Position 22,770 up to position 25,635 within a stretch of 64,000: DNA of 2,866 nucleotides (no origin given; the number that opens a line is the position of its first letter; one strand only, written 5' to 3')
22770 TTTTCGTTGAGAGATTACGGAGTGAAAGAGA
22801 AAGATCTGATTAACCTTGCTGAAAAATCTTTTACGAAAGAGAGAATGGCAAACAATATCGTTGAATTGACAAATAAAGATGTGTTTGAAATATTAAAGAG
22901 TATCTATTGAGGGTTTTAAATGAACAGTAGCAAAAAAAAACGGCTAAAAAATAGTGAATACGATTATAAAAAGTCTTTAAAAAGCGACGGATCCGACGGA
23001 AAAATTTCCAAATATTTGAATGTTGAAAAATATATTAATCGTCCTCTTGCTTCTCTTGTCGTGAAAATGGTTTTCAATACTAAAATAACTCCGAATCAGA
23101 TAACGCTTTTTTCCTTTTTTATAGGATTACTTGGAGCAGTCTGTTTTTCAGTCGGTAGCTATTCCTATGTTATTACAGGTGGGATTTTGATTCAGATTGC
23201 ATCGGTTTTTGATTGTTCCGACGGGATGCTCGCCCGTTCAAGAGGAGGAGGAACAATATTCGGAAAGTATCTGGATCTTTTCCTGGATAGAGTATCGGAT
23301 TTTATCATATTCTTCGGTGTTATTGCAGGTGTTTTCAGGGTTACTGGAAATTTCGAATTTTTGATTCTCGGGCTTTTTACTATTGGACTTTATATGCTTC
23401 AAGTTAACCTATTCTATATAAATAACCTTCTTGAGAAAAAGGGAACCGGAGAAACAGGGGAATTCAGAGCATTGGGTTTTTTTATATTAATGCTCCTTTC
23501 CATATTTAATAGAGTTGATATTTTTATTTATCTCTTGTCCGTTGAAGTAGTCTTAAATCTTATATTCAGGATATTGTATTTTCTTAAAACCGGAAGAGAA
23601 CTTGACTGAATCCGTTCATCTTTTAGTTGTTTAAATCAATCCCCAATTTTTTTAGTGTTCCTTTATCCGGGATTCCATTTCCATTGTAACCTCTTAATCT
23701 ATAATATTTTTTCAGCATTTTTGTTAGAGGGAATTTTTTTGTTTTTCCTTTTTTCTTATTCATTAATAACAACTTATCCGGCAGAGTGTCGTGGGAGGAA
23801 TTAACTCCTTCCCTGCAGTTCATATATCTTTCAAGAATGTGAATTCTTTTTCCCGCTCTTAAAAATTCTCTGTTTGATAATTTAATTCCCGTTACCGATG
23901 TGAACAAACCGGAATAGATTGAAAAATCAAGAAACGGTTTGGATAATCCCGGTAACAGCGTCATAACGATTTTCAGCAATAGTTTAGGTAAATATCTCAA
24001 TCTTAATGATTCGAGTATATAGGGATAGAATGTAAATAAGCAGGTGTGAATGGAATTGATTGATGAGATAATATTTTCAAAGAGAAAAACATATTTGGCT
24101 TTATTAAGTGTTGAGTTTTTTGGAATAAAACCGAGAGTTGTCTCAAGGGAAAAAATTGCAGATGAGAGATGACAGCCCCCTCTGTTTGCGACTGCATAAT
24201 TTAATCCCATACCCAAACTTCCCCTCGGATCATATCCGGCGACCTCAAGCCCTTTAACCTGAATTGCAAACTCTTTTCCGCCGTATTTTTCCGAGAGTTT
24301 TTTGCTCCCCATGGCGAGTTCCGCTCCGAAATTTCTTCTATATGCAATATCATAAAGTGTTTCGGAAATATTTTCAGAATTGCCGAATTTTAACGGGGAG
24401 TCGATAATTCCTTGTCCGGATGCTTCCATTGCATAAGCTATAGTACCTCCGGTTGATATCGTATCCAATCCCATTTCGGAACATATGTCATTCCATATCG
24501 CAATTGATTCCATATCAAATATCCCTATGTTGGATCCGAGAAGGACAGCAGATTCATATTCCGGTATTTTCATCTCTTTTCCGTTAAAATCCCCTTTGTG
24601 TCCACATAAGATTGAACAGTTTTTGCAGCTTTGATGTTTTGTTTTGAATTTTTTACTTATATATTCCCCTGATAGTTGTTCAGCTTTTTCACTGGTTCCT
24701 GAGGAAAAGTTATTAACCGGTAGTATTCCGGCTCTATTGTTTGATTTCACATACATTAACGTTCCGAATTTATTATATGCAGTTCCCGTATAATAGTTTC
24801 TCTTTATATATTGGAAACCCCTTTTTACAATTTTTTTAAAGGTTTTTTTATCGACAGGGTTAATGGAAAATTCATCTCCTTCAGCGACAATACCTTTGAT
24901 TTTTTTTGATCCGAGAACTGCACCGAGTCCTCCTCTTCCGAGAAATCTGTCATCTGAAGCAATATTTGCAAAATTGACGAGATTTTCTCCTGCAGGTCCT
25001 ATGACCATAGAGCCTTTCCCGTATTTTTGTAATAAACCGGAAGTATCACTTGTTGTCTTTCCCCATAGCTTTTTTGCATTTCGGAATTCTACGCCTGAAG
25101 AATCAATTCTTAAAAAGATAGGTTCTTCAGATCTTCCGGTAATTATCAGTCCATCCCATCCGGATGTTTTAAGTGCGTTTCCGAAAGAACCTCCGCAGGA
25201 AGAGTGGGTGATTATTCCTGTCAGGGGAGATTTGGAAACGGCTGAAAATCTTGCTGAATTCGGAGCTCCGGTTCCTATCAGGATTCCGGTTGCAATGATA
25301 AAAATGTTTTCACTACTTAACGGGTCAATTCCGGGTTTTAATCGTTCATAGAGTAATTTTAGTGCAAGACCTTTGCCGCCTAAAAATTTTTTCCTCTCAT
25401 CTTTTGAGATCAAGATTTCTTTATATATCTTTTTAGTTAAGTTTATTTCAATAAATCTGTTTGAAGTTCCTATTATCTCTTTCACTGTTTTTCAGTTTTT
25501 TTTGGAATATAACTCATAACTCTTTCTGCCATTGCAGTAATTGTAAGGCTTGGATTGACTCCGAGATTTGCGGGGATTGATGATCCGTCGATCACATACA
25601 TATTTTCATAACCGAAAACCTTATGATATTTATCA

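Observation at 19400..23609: Minimal, self-contained hydroxyethylphosphonate (HEP) synthesis, activation and transfer operon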

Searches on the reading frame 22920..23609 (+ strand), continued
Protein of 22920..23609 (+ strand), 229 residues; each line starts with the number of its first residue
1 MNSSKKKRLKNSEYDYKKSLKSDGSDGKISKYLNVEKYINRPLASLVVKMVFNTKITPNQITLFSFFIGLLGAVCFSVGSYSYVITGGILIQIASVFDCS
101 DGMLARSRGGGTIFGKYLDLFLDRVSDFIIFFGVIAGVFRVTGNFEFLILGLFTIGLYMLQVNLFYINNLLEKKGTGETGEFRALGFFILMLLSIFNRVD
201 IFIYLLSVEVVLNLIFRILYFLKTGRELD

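Call 19: find_encoding_contigs(protein=P0001, flank=10000, max_places=3)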
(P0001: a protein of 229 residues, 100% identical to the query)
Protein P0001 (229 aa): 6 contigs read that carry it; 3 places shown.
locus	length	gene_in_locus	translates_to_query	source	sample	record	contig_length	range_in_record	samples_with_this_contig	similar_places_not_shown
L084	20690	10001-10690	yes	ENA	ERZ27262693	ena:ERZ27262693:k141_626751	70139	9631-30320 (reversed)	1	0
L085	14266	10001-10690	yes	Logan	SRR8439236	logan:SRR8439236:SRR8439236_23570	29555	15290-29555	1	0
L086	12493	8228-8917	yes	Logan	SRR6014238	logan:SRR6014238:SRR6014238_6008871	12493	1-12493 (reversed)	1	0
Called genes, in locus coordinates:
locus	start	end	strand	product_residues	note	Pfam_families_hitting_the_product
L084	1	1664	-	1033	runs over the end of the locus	-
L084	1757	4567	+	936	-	PF24885:TPR_NPHP3, PF00515:TPR_1 (faint), PF07719:TPR_2 (faint), PF13176:TPR_7 (faint), PF13181:TPR_8 (faint), PF13374:TPR_10 (faint), PF13424:TPR_12, PF12770:CHAT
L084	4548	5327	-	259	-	-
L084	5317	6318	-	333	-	-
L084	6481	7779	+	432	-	PF01467:CTP_transf_like, PF13714:PEP_mutase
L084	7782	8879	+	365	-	PF02776:TPP_enzyme_N (weak), PF02775:TPP_enzyme_C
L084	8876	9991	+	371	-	PF00465:Fe-ADH, PF25137:ADH_Fe_C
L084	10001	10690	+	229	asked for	PF01066:CDP-OH_P_transf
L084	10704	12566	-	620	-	PF02730:AFOR_N, PF01314:AFOR_C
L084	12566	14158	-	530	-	PF00890:FAD_binding_2 (faint), PF07992:Pyr_redox_2 (faint), PF00732:GMC_oxred_N, PF05199:GMC_oxred_C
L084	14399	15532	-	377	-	-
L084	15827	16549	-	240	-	-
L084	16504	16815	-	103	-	-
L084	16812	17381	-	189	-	PF04542:Sigma70_r2, PF08281:Sigma70_r4_2, PF04545:Sigma70_r4 (weak)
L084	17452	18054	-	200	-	PF07021:MetW, PF13489:Methyltransf_23, PF13847:Methyltransf_31, PF08241:Methyltransf_11, PF08242:Methyltransf_12 (faint), PF13649:Methyltransf_25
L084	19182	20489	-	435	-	PF01053:Cys_Met_Meta_PP, PF00155:Aminotran_1_2, PF06838:Met_gamma_lyase, PF01041:DegT_DnrJ_EryC1 (weak), PF00266:Aminotran_5 (weak)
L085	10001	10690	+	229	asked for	PF01066:CDP-OH_P_transf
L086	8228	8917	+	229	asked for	PF01066:CDP-OH_P_transf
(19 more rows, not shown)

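Call 33: search_solved_structures(query=A1, max_evalue=0.01, show_alignments=2)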
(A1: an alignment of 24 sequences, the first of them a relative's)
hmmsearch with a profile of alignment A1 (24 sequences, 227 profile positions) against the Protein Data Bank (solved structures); distinct sequences matched with E-value up to 0.01: 8.
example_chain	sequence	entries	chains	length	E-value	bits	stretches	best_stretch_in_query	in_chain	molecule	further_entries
4o6m_A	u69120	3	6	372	2.3e-26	95.7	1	33-214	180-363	AF2299, a CDP-alcohol phosphotransferase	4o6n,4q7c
4mnd_A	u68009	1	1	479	7.1e-14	54.9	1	34-216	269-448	CTP L-myo-inositol-1-phosphate cytidylyltransferase/CDP-L-myo-inositol myo-inositolphospho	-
6h53_A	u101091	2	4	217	1.3e-09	41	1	46-166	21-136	CDP-diacylglycerol--inositol 3-phosphatidyltransferase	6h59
6h5a_A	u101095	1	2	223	1.3e-09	40.9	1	46-166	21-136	CDP-diacylglycerol--inositol 3-phosphatidyltransferase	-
6wm5_A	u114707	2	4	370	8.4e-09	38.3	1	45-167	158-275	AfCTD-Phosphatidylinositol-phosphate synthase (PIPS) fusion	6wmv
5d91_A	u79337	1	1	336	2.5e-08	36.8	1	51-157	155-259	AF2299 protein,Phosphatidylinositol synthase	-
5d92_D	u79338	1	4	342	2.7e-08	36.6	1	46-157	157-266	AF2299 protein,Phosphatidylinositol synthase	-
7pow_A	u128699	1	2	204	0.0016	21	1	71-122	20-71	CDP-diacylglycerol--serine O-phosphatidyltransferase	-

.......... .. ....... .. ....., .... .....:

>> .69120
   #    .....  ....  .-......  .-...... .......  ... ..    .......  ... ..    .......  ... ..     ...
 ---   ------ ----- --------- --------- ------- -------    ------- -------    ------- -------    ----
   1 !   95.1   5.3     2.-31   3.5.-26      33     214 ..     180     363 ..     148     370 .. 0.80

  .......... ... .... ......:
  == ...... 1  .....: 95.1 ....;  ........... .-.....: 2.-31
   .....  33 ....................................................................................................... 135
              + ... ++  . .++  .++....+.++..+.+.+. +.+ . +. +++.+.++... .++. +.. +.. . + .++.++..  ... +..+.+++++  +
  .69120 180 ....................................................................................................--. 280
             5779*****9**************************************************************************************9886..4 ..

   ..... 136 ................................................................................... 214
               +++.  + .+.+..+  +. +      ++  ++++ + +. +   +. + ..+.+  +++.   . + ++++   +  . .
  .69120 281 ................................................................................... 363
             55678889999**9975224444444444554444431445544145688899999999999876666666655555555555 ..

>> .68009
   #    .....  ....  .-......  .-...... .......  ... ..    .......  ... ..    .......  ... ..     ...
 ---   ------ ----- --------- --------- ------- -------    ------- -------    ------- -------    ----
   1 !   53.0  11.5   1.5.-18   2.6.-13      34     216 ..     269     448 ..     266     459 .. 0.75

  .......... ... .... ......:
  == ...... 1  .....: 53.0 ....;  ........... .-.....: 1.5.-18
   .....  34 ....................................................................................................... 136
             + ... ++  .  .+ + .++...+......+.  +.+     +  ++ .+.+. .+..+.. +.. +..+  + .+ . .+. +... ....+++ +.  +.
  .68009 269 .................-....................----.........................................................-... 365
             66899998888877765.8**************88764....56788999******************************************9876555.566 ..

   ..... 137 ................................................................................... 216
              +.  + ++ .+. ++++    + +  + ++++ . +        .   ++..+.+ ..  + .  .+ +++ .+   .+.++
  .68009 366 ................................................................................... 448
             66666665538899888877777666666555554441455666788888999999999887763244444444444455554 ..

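Call 38: predict_structure(alignment_id=A1)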
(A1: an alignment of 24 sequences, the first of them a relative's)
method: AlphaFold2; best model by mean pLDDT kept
length: 229 residues; sequences in the alignment: 24
mean_pLDDT: 87.6   pTM: 0.83
mean pLDDT of the five models: 87.6, 87.4, 87.3, 85.7, 84.8
residues with pLDDT >= 90: 147; 70-90: 48; 50-70: 30; < 50: 4
segments of 3 or more residues with pLDDT < 50: 1-4
pLDDT, mean of each block of 10 residues (from residue 1): 50 70 60 80 95 94 97 98 98 96 88 86 95 98 97 97 87 70 91 97 96 92 82
secondary structure, 60 per line:
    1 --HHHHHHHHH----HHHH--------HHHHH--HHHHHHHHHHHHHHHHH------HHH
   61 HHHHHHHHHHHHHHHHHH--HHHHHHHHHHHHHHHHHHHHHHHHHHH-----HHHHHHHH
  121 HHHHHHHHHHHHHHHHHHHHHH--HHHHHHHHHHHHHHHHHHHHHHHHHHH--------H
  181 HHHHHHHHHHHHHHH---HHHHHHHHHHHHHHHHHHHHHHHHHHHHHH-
elements in order: H3-11 H16-19 H28-32 H35-51 H58-78 H81-107 H113-142 H145-171 H180-195 H199-228

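Call 43: fold_search(model_id=the predicted structure, library=pdb)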
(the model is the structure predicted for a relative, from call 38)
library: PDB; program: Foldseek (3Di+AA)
matches with E <= 10: 268; with E <= 0.001: 19
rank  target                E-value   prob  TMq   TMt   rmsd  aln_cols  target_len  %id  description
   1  4o6n_A                2.1e-08  1.00  0.71  0.50   3.5       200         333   27  Structure of AF2299, a CDP-alcohol phosphotransferase (CDP-bound) (released 2014-05-14)
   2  4o6m_B                2.3e-08  1.00  0.72  0.49   2.9       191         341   27  Structure of AF2299, a CDP-alcohol phosphotransferase (CMP-bound) (released 2014-05-14)
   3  4o6m_A                2.7e-08  1.00  0.72  0.51   7.2       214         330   25  Structure of AF2299, a CDP-alcohol phosphotransferase (CMP-bound) (released 2014-05-14)
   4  4q7c_A                3.2e-08  1.00  0.71  0.50   3.5       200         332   27  Structure of AF2299, a CDP-alcohol phosphotransferase (released 2014-05-28)
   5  4mnd                  1.8e-06  1.00  0.66  0.39   3.3       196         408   21  Crystal structure of Archaeoglobus fulgidus IPCT-DIPPS bifunctional membrane protein (released 2014-07-02)
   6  6wmv_C                2.4e-05  1.00  0.61  0.43   9.5       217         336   22  Structure of a phosphatidylinositol-phosphate synthase (PIPS) from Mycobacterium kansasii with evidence of substrate b (released 2020-05-27)
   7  6wm5_A                4.5e-05  1.00  0.61  0.43   8.1       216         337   22  Structure of a phosphatidylinositol-phosphate synthase (PIPS) from Mycobacterium kansasii (released 2020-05-27)
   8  6h5a_A                5.6e-05  1.00  0.62  0.68   3.6       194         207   22  Crystal structure of Mycobacterium tuberculosis phosphatidylinositol phosphate synthase (PgsA1) in complex with mangan (released 2019-05-15)
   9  6wm5_C                5.6e-05  1.00  0.61  0.43   9.4       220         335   22  Structure of a phosphatidylinositol-phosphate synthase (PIPS) from Mycobacterium kansasii (released 2020-05-27)
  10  5d91                  9.5e-05  1.00  0.65  0.46   5.3       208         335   18  Structure of a phosphatidylinositolphosphate (PIP) synthase from Renibacterium Salmoninarum (released 2015-11-11)
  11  6h59_A                9.9e-05  1.00  0.61  0.68   4.0       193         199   24  Crystal structure of Mycobacterium tuberculosis phosphatidylinositol phosphate synthase (PgsA1) with CDP-DAG bound (released 2019-05-15)
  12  6h59_B                1.1e-04  1.00  0.62  0.71   3.4       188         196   23  Crystal structure of Mycobacterium tuberculosis phosphatidylinositol phosphate synthase (PgsA1) with CDP-DAG bound (released 2019-05-15)
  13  6h53_B                1.2e-04  1.00  0.62  0.73   3.2       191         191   24  Crystal structure of Mycobacterium tuberculosis phosphatidylinositol phosphate synthase (PgsA1) in apo form (released 2019-05-15)
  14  6wmv_A                1.5e-04  1.00  0.64  0.45   7.4       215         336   22  Structure of a phosphatidylinositol-phosphate synthase (PIPS) from Mycobacterium kansasii with evidence of substrate b (released 2020-05-27)
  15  5d92_A                1.6e-04  1.00  0.70  0.49   3.9       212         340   19  Structure of a phosphatidylinositolphosphate (PIP) synthase from Renibacterium Salmoninarum (released 2015-11-04)
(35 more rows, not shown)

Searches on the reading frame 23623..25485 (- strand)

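Call 3: search_protein_families(library=pfam, proteins=[window:23623-25485:-], max_evalue=0.01)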
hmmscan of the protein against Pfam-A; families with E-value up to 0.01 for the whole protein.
window:23623-25485:- (620 aa): 2 families
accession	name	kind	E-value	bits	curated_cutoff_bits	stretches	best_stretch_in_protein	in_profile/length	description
PF01314.23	AFOR_C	-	8.9e-113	377.7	27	1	219-616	2-385/385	Aldehyde ferredoxin oxidoreductase, domains 2 & 3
PF02730.20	AFOR_N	-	1.3e-69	234.4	29.8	1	10-203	2-198/199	Aldehyde ferredoxin oxidoreductase, N-terminal domain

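Call 4: search_protein_families(library=ncbifam, proteins=[window:23623-25485:-], max_evalue=0.01)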
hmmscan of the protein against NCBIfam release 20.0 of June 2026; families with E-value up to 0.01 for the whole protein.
window:23623-25485:- (620 aa): 2 families
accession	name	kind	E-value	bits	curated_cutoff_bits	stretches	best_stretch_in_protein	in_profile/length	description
NF007354.0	PRK09849.1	equivalog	6.6e-51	173.7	868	1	4-221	5-224/703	aldehyde ferredoxin oxidoreductase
NF040818.1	GAPOR_Arch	equivalog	1.4e-09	36.8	1300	1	26-132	17-123/654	glyceraldehyde-3-phosphate:ferredoxin oxidoreductase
